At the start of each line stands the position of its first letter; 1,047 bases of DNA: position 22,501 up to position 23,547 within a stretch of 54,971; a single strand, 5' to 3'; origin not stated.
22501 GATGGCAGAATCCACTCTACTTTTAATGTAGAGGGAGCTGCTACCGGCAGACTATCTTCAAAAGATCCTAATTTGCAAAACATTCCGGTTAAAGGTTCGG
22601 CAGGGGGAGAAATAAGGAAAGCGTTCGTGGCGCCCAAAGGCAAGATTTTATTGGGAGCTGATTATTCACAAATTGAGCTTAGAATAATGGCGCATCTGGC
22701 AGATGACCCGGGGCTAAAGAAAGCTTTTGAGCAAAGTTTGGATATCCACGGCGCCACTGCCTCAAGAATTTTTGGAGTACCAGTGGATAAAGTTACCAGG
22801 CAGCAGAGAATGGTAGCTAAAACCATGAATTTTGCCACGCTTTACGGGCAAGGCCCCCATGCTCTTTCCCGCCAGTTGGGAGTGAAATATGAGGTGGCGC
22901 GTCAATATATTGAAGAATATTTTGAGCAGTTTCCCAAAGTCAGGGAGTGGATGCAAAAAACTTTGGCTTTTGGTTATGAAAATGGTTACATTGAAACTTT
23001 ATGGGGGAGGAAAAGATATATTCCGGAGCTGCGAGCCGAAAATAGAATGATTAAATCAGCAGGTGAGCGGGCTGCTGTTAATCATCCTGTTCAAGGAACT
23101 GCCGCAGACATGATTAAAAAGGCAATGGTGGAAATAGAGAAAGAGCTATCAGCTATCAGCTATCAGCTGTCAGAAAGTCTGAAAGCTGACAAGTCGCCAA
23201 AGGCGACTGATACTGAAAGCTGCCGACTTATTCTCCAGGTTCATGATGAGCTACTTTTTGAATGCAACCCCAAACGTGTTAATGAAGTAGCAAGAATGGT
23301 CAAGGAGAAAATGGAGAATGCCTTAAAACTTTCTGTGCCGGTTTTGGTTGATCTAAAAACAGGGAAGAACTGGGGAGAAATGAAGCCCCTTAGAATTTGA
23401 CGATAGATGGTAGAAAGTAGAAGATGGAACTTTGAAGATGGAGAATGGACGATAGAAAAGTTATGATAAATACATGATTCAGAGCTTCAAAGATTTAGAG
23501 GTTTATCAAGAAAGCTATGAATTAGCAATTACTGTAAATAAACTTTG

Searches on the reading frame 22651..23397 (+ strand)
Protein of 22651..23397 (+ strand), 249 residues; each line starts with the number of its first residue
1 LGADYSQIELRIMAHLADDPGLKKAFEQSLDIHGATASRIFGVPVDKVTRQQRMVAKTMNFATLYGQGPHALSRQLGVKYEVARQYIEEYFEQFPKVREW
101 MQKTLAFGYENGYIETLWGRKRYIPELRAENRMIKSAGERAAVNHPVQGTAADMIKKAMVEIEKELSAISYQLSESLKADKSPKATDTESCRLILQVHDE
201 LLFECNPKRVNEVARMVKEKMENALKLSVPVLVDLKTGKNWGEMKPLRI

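Call 30: find_homologous_proteins(query=window:22651-23397:+, max_evalue=1e-20)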
Query window:22651-23397:+ (249 aa): 7637 proteins with E <= 1e-20 among 8000 candidates; the best 120 are listed.
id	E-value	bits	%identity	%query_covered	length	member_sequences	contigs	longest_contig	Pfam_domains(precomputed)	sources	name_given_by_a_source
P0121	4.5e-127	440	78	100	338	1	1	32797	PF00476.27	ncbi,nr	ncbi:DNA polymerase I, partial [Candidatus Daviesbacteria bacterium]|nr:DNA polymerase I [Candidatus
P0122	1.5e-116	406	73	100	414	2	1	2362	PF00476.27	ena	-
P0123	1.7e-116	406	77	95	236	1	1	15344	PF00476.27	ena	-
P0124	1.2e-114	400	73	100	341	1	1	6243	PF00476.27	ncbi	ncbi:MAG: hypothetical protein UT04_C0060G0008, partial [Candidatus Daviesbacteria bacterium GW2011_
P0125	1.6e-114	399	73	100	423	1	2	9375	PF00476.27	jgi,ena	-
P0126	4.6e-109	381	66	100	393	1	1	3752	PF00476.27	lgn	-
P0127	1.4e-103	363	65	100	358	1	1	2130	PF00476.27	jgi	jgi:DNA polymerase-1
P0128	1.6e-103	363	69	97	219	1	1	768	PF00476.27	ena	-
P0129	9.8e-102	357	62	100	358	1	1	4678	PF00476.27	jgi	jgi:DNA polymerase-1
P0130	2.3e-101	356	77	85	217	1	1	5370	PF00476.27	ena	-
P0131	3.1e-92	326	66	95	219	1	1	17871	PF00476.27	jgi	-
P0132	5.3e-90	319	63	90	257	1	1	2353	PF00476.27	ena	-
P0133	7.3e-89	315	61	95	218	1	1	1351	PF00476.27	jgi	jgi:DNA polymerase-1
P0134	8.2e-88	312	70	81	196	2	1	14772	PF00476.27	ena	-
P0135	5.3e-87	309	57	100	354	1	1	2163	PF00476.27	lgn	-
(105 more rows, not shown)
